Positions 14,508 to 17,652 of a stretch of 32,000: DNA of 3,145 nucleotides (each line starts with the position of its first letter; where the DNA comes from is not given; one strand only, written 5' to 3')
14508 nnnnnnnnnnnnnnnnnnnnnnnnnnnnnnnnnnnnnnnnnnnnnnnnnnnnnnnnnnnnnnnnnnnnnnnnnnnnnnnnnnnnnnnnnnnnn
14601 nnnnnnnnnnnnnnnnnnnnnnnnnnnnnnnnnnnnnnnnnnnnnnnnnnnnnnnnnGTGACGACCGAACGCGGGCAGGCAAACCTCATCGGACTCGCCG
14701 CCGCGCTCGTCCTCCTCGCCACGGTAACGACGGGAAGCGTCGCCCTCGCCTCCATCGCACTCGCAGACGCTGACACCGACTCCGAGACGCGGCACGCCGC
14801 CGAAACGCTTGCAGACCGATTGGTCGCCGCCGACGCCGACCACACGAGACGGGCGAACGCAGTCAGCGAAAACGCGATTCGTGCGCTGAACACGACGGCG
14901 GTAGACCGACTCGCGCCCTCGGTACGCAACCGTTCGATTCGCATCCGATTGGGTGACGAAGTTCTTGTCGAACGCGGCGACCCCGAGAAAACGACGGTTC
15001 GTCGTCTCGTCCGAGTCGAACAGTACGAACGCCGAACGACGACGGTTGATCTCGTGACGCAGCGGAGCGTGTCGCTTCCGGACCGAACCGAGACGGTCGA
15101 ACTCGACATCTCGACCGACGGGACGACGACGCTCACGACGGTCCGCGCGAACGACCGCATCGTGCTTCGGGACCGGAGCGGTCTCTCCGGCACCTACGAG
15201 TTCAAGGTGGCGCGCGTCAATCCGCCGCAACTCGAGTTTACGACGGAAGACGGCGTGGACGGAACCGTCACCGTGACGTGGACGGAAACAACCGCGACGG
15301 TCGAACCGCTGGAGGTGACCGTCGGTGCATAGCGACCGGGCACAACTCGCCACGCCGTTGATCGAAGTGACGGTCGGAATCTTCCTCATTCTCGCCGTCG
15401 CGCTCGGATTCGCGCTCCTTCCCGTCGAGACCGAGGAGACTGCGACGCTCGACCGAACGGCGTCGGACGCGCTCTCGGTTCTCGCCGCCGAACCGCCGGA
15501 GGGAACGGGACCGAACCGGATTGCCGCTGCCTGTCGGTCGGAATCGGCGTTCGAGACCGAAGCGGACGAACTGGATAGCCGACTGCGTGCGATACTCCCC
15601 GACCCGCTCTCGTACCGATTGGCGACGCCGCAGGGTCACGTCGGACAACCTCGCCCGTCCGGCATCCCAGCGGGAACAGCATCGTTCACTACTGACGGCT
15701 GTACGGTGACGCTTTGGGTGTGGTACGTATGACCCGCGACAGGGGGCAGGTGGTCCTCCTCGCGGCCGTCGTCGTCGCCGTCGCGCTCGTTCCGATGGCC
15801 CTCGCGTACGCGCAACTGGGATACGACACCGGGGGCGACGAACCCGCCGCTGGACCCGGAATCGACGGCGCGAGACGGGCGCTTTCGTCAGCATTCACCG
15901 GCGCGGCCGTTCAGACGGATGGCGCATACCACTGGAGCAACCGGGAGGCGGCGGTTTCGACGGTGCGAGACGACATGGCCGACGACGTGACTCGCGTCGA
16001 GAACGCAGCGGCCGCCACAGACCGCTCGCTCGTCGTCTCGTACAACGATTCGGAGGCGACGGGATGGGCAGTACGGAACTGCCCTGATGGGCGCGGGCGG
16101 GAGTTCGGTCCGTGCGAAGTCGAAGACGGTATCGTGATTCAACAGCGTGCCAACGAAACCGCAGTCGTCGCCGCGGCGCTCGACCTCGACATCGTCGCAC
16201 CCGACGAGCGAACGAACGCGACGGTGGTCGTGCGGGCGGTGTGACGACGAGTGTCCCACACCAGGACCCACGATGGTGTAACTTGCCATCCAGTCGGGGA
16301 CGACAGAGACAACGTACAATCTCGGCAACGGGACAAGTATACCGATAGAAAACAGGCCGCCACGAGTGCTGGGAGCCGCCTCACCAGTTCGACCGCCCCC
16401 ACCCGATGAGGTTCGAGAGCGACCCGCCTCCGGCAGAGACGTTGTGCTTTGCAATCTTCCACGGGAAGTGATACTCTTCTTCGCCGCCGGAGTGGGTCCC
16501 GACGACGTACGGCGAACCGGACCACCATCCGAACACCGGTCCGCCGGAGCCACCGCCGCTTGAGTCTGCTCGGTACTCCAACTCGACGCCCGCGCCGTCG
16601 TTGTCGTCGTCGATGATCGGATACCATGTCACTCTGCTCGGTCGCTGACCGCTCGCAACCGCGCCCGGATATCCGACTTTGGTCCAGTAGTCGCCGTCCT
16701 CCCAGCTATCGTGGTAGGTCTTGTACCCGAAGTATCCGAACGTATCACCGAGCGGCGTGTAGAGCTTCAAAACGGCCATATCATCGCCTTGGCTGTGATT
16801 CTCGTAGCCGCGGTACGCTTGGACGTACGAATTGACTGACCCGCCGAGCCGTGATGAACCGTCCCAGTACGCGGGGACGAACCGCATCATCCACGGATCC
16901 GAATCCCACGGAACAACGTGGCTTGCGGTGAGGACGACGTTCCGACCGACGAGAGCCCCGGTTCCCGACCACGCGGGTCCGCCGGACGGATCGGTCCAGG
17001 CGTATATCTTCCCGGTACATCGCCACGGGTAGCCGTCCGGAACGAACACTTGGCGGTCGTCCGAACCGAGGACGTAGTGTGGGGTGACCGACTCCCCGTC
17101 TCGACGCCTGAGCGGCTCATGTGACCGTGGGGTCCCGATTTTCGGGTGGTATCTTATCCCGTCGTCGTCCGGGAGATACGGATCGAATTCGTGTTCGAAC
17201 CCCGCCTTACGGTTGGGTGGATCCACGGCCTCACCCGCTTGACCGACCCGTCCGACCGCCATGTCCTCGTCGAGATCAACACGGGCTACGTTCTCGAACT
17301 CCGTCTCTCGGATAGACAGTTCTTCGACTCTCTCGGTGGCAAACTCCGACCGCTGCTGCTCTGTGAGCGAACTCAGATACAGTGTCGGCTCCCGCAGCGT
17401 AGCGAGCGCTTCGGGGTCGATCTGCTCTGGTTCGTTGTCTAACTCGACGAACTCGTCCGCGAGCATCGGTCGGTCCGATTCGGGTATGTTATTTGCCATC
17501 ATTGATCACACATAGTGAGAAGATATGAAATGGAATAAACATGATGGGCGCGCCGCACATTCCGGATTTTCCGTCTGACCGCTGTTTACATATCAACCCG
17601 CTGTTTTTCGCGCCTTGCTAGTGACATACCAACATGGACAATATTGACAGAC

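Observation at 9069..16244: Seven-gene type IV pilus-like operon of unknown function, flanked by two proteases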

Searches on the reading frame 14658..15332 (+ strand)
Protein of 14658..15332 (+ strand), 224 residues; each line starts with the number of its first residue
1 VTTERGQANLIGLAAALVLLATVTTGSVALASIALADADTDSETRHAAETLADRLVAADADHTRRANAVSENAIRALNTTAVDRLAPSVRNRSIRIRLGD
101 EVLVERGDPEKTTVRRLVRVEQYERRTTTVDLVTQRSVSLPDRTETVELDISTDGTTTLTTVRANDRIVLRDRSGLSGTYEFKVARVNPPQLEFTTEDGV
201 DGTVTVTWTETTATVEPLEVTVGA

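Call 3: search_protein_families(library=pfam, proteins=[window:14658-15332:+], max_evalue=0.01)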
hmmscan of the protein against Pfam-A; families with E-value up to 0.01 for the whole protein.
window:14658-15332:+ (224 aa): 1 family
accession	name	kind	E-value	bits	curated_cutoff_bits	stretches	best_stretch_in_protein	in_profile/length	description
PF23924.1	DUF7263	-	9e-78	261.3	27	1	4-223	1-222/222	Family of unknown function (DUF7263)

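Call 39: find_homologous_proteins(query=window:14658-15332:+, max_evalue=0.00001)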
Query window:14658-15332:+ (224 aa): 139 proteins with E <= 0.00001 among 5305 candidates; the best 120 are listed.
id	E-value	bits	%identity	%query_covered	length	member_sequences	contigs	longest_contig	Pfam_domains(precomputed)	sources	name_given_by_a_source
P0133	7.8e-127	439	98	100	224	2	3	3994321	PF23924.2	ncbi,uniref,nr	ncbi:hypothetical protein GL213_12820 [Halogeometricum borinquense]|uniref:Uncharacterized protein n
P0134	2.9e-91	323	72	100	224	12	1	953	PF23924.2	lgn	-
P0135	1.9e-88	314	72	100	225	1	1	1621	PF23924.2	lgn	-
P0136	2.2e-87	310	70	88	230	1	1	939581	PF23924.2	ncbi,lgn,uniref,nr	ncbi:DUF7263 family protein [Halogeometricum limi]|uniref:Uncharacterized protein n=1 Tax=Halogeomet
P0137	2.2e-74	268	63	99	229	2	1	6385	PF23924.2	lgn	-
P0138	2.3e-74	268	65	99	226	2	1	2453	PF23924.2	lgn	-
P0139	2.5e-72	261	63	98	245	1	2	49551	PF23924.2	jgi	jgi:hypothetical protein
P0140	1.4e-71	258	63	100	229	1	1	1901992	PF23924.2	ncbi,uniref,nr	ncbi:hypothetical protein NDI76_04030 [Halogeometricum sp. S1BR25-6]|uniref:Secreted glycoprotein n=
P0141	3.1e-71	257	62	98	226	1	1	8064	PF23924.2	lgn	-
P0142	1.7e-68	248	60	98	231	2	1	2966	PF23924.2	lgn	-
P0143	1.4e-67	245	60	88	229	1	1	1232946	PF23924.2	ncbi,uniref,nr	ncbi:DUF7263 family protein [Halogeometricum luteum]|uniref:Secreted glycoprotein n=1 Tax=Halogeomet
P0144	1.1e-66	243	59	98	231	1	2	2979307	PF23924.2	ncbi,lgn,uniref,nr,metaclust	ncbi:DUF7263 family protein [Halopelagius longus]|uniref:Uncharacterized protein n=1 Tax=Halopelagiu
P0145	2.4e-66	241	59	98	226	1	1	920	PF23924.2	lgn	-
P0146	2.7e-66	241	60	98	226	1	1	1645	PF23924.2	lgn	-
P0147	1.0e-65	239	60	98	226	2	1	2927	PF23924.2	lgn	-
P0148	1.0e-64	236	58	99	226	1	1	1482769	PF23924.2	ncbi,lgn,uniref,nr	ncbi:hypothetical protein SAMN04488063_0693 [Halopelagius inordinatus]|uniref:Uncharacterized protei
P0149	9.1e-64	233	58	98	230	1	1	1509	PF23924.2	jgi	jgi:hypothetical protein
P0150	2.3e-62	228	59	98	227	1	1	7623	PF23924.2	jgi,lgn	jgi:hypothetical protein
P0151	9.3e-43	164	50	99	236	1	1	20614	PF23924.2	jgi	jgi:hypothetical protein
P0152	3.3e-41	159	47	98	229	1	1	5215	PF23924.2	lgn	-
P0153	9.5e-40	155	46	98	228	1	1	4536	PF23924.2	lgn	-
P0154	2.8e-38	150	47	99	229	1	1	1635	PF23924.2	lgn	-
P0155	6.2e-38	149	45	97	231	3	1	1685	PF23924.2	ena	-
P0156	9.2e-38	148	48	100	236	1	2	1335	PF23924.2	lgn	-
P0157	1.7e-37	147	50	86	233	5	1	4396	PF23924.2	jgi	jgi:hypothetical protein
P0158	2.2e-37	147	48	100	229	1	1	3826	PF23924.2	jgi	jgi:hypothetical protein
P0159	3.9e-37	146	44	99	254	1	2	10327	PF23924.2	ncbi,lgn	-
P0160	6.9e-37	145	48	98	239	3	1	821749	PF23924.2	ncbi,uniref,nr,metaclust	ncbi:DUF7263 family protein [Halogranum rubrum]|uniref:Uncharacterized protein n=1 Tax=Halogranum sa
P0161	1.4e-36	144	44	98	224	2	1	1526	PF23924.2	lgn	-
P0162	1.5e-36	144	44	98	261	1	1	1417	PF23924.2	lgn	-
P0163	2.3e-36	144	44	99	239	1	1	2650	PF23924.2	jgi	jgi:hypothetical protein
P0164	9.4e-36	142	43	88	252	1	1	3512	PF23924.2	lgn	-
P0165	1.0e-35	142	45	98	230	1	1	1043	PF23924.2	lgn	-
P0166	1.0e-35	141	46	98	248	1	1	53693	PF23924.2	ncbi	ncbi:MAG: DUF7263 family protein [Halobacteriota archaeon]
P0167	2.6e-35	140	45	98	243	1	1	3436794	PF23924.2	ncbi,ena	-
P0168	3.2e-35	140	43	98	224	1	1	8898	PF23924.2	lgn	-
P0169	4.8e-35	139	43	98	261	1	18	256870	PF23924.2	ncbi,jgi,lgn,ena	jgi:hypothetical protein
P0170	6.0e-35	139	47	97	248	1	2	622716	PF23924.2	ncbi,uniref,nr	ncbi:DUF7263 family protein [Halegenticoccus tardaugens]|uniref:DUF7263 family protein n=1 Tax=Haleg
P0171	9.4e-35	138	47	99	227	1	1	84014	PF23924.2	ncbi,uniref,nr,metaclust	ncbi:DUF7263 family protein [Candidatus Halobonum tyrrellensis]|uniref:Uncharacterized protein n=1 T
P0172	2.4e-34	137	43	99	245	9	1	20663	PF23924.2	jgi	jgi:hypothetical protein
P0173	1.5e-33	134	41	82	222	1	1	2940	PF23924.2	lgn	-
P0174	4.0e-33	133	44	99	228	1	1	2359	PF23924.2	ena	-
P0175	4.1e-33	133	43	98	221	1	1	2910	PF23924.2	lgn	-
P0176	5.2e-33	133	43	98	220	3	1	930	PF23924.2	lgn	-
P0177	5.7e-33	133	44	98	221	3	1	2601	PF23924.2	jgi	jgi:hypothetical protein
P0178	1.2e-32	132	43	97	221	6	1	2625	PF23924.2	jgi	-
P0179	1.4e-32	131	44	98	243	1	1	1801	PF23924.2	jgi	-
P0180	1.5e-32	131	42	98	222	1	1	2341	PF23924.2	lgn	-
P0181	1.8e-32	131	41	88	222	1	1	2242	PF23924.2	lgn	-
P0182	2.0e-32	131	44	99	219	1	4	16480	PF23924.2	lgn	-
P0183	2.2e-32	131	45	97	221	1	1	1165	PF23924.2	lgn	-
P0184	8.9e-32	129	44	99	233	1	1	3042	PF23924.2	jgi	jgi:uncharacterized membrane protein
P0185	1.8e-31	128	43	97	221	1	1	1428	PF23924.2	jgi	jgi:hypothetical protein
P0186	2.2e-31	127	43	99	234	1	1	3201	PF23924.2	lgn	-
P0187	3.4e-31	127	42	98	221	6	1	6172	PF23924.2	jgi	-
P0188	4.7e-31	126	43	98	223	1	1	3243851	PF23924.2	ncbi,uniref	ncbi:DUF7263 family protein [Haloplanus salilacus]|uniref:DUF7263 family protein n=1 Tax=Haloplanus 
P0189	6.2e-31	126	44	98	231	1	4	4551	PF23924.2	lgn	-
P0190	6.9e-31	126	40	98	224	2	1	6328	PF23924.2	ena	-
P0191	9.5e-31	125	40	98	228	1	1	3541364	PF23924.2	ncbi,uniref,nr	ncbi:DUF7263 family protein [Halomarina pelagica]|uniref:DUF7263 family protein n=1 Tax=Halomarina p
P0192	1.3e-30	125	38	98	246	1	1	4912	PF23924.2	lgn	-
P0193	3.9e-30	123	42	88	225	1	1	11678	PF23924.2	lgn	-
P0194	6.3e-30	123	42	83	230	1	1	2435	PF23924.2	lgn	-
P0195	1.0e-29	122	42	98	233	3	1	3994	PF23924.2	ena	-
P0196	1.1e-29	122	43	98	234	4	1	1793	PF23924.2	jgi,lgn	-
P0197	1.4e-29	122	41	97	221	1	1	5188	PF23924.2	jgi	jgi:hypothetical protein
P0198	2.8e-29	120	43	95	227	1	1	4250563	PF23924.2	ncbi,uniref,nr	ncbi:hypothetical protein C2R22_03565 [Salinigranum rubrum]|uniref:Uncharacterized protein n=1 Tax=S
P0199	3.5e-29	120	37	99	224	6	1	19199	PF23924.2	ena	-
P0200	7.1e-29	119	39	98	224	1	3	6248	PF23924.2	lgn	-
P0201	2.0e-28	118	39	98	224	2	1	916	PF23924.2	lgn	-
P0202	3.2e-28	117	39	97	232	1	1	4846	PF23924.2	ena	-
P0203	3.6e-28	117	44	88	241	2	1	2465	PF23924.2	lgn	-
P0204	4.4e-28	117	40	75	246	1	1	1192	PF23924.2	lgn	-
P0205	4.8e-28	116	43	87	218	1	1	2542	PF23924.2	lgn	-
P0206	7.3e-28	116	40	91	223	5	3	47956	PF23924.2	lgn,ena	-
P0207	1.1e-27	115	40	79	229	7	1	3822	PF23924.2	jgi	jgi:hypothetical protein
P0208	1.3e-27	115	36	85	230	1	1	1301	PF23924.2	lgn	-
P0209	1.4e-27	115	42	95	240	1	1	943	PF23924.2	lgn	-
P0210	1.5e-27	115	41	98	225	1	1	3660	PF23924.2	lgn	-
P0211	2.9e-27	114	40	97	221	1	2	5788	PF23924.2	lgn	-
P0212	3.0e-27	114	37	97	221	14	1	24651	PF23924.2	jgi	jgi:hypothetical protein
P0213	3.1e-27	114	41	100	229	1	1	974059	PF23924.2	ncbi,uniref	ncbi:DUF7263 family protein [Haloarchaeobius sp. DFWS5]|uniref:DUF7263 family protein n=1 Tax=Haloar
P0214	6.4e-27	113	41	81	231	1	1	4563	PF23924.2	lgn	-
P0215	7.8e-27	113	46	78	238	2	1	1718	PF23924.2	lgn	-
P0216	9.6e-27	112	39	99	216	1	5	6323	PF23924.2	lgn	-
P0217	1.1e-26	112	42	100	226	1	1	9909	PF23924.2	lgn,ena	-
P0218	1.4e-26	112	39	85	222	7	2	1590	PF23924.2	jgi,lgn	jgi:hypothetical protein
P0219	1.4e-26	112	42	98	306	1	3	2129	PF23924.2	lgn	-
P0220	1.6e-26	111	43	97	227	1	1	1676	PF23924.2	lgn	-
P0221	2.6e-26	111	43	97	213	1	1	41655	PF23924.2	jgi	jgi:hypothetical protein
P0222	2.6e-26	111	40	99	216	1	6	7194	PF23924.2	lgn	-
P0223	3.3e-26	110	42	91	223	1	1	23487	PF23924.2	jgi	jgi:hypothetical protein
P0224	6.2e-26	110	37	98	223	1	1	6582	PF23924.2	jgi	jgi:hypothetical protein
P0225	8.8e-26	109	37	75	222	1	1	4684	PF23924.2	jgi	-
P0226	9.3e-26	109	39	88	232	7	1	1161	PF23924.2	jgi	jgi:hypothetical protein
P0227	1.4e-25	108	38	85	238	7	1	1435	PF23924.2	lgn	-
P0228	1.4e-25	108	39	98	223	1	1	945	PF23924.2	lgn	-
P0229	4.1e-25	107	40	97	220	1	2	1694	PF23924.2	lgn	-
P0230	4.2e-25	107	40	97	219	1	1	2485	PF23924.2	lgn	-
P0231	5.4e-25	107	43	88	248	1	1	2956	PF23924.2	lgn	-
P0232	6.4e-25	106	37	98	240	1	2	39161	PF23924.2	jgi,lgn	-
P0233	7.9e-25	106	38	99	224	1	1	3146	PF23924.2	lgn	-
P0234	1.0e-24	106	42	97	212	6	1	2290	PF23924.2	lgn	-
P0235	1.7e-24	105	37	98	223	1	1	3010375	PF23924.2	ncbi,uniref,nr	ncbi:DUF7263 family protein [Haloplanus halophilus]|uniref:DUF7263 family protein n=1 Tax=Haloplanus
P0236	1.9e-24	105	38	91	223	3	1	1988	PF23924.2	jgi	jgi:hypothetical protein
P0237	2.2e-24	105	38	98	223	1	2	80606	PF23924.2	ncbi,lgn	ncbi:MAG: hypothetical protein ABEJ73_06430 [Haloplanus sp.]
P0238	2.3e-24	104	42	98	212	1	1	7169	PF23924.2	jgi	jgi:hypothetical protein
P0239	3.1e-24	104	35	79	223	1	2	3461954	PF23924.2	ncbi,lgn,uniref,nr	ncbi:DUF7263 family protein [Haloplanus aerogenes]|uniref:Uncharacterized protein n=1 Tax=Haloplanus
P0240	4.3e-24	104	38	98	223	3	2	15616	PF23924.2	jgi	jgi:hypothetical protein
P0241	5.0e-24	103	34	88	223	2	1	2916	PF23924.2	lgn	-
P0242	6.0e-24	103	41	97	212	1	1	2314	PF23924.2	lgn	-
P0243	6.9e-24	103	36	83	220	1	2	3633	PF23924.2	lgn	-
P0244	8.6e-24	103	41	98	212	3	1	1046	PF23924.2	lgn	-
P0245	9.3e-24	103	39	99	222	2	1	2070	PF23924.2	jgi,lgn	jgi:hypothetical protein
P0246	1.2e-23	102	41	84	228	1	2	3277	PF23924.2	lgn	-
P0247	2.3e-23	101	40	98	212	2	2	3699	PF23924.2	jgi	jgi:hypothetical protein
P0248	5.1e-23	100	37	95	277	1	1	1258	PF23924.2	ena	-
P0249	1.1e-22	99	41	91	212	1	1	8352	PF23924.2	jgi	jgi:hypothetical protein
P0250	1.1e-22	99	43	100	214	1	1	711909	PF23924.2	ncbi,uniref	ncbi:DUF7263 family protein [Natronomonas sp. EA1]|uniref:DUF7263 family protein n=1 Tax=Natronomona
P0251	1.6e-22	98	38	98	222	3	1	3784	PF23924.2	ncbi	-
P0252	1.7e-22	98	41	97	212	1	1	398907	PF23924.2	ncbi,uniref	ncbi:DUF7263 family protein [Natronomonas amylolytica]|uniref:DUF7263 family protein n=1 Tax=Natrono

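Call 47: predict_structure(alignment_id=A2)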
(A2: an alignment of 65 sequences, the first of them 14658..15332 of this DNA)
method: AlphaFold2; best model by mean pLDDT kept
length: 224 residues; sequences in the alignment: 65
mean_pLDDT: 90.7   pTM: 0.69
mean pLDDT of the five models: 90.7, 90.3, 90.0, 88.2, 87.9
residues with pLDDT >= 90: 167; 70-90: 43; 50-70: 12; < 50: 2
segments of 3 or more residues with pLDDT < 50: none
pLDDT, mean of each block of 10 residues (from residue 1): 61 90 90 64 91 96 94 96 96 97 95 95 95 95 91 90 95 95 87 91 94 96 93
secondary structure, 60 per line:
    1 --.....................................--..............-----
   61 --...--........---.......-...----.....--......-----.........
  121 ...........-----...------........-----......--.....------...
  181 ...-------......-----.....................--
elements in order: H3-39 H42-55 E63-65 E68-70 H71-75 H79-85 E94-98 E101-106 E112-131 E137-139 E146-153 E159-164 E167-171 E178-183 E191-196 E202-222

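Call 50: fold_search(model_id=the predicted structure, library=pdb)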
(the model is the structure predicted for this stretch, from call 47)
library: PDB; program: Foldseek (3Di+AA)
matches with E <= 10: 1575; with E <= 0.001: 1
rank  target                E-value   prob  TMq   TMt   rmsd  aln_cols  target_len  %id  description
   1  8pdz_A                2.0e-04  1.00  0.29  0.49   5.6       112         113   10  Recombinant Ena3A L-Type endospore appendages (released 2023-11-08)
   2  8h2i_bA               1.7e-03  0.93  0.22  0.12   8.9       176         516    9  Near-atomic structure of five-fold averaged PBCV-1 capsid (released 2022-11-16)
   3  9i0y_0                2.0e-03  0.47  0.17  0.26  12.3       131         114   10  Recombinant Ena2A fibers (released 2025-03-12)
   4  8k42_C                2.1e-03  0.75  0.23  0.19  18.1       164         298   16  Structure of full Banna virus (released 2024-03-27)
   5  9i0y_a                2.4e-03  0.47  0.17  0.26  11.8       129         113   10  Recombinant Ena2A fibers (released 2025-03-12)
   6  8k4a_H                2.9e-03  0.51  0.21  0.16  19.2       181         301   14  Structure of Banna virus core (released 2024-03-27)
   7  5azx_D                3.8e-03  0.80  0.19  0.37   8.4       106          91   12  Crystal structure of p24delta1 GOLD domain (native 1) (released 2016-09-14)
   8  7eel_H                4.1e-03  0.82  0.22  0.32   9.8       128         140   16  Cyanophage Pam1 capsid asymmetric unit (released 2021-10-20)
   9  7xyc_A                4.1e-03  0.13  0.13  0.07  20.4       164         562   10  CryoEM structure of Klebsiella phage Kp7 type II tail fiber gp52 in vitro (released 2023-06-07)
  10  8h2i_bD               4.6e-03  0.91  0.24  0.16   7.8       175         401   10  Near-atomic structure of five-fold averaged PBCV-1 capsid (released 2022-11-16)
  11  5azx_A                4.9e-03  0.84  0.22  0.41  14.8       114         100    9  Crystal structure of p24delta1 GOLD domain (native 1) (released 2016-09-14)
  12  5gu5                  4.9e-03  0.82  0.21  0.34  16.1       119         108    4  Crystal structure of p24gamma2 GOLD domain determined by sulfur-SAD (released 2017-01-25)
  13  8k42_H                4.9e-03  0.57  0.23  0.19  15.7       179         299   13  Structure of full Banna virus (released 2024-03-27)
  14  6mgp_B                4.9e-03  0.14  0.12  0.16  19.9       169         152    8  Structure of human 4-1BB / 4-1BBL complex (released 2018-11-14)
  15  4dzg                  5.3e-03  0.33  0.15  0.27  20.2       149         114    8  Crystal structure of Aeromonas hydrophila PliG, a periplasmic lysozyme inhibitor of g-type lysozyme (released 2012-06-13)
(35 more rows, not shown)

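Call 84: search_protein_families(library=ncbifam, proteins=[window:14658-15332:+], max_evalue=0.001)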
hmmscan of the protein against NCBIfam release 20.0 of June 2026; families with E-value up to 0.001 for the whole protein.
window:14658-15332:+ (224 aa): 0 families

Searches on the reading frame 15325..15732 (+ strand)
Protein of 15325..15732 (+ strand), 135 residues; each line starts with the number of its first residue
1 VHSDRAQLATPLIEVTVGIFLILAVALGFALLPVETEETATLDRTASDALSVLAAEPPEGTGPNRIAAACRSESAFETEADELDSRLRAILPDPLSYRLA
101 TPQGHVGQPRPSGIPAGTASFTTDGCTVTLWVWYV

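Call 3: search_protein_families(library=pfam, proteins=[window:15325-15732:+], max_evalue=0.01)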
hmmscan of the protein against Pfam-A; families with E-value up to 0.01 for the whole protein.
window:15325-15732:+ (135 aa): 1 family
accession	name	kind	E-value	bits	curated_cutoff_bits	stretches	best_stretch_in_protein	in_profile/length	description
PF23923.1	DUF7262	-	2.9e-50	170.6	27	1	4-134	1-132/132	Family of unknown function (DUF7262)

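Call 84: search_protein_families(library=ncbifam, proteins=[window:15325-15732:+], max_evalue=0.001)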
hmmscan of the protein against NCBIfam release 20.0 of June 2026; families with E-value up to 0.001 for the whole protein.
window:15325-15732:+ (135 aa): 0 families

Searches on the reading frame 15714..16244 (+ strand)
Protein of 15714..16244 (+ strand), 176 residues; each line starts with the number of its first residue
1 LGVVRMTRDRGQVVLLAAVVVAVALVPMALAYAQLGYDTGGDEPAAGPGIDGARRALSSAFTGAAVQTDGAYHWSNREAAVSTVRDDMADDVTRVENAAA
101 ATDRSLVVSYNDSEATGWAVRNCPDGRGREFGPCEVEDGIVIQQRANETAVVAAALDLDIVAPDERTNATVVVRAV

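Call 3: search_protein_families(library=pfam, proteins=[window:15714-16244:+], max_evalue=0.01)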
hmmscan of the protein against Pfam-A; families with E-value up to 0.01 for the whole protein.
window:15714-16244:+ (176 aa): 1 family
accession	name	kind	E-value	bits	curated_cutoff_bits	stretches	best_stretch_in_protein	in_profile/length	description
PF23922.1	DUF7261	-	3.9e-58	196.8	27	1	8-174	2-169/169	Family of unknown function (DUF7261)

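Call 84: search_protein_families(library=ncbifam, proteins=[window:15729-16244:+], max_evalue=0.001)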
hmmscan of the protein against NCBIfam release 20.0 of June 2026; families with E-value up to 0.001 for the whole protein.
window:15729-16244:+ (171 aa): 0 families

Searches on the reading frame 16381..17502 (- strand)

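Call 3: search_protein_families(library=pfam, proteins=[window:16381-17502:-], max_evalue=0.01)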
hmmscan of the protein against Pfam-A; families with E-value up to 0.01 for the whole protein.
window:16381-17502:- (373 aa): 2 families
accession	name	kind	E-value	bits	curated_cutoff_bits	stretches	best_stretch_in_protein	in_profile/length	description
PF00089.32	Trypsin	-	1.6e-07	31.8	20.6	1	178-342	25-200/220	Trypsin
PF13365.12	Trypsin_2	-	5.4e-07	30.9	27.6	1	180-324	1-135/144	Trypsin-like peptidase domain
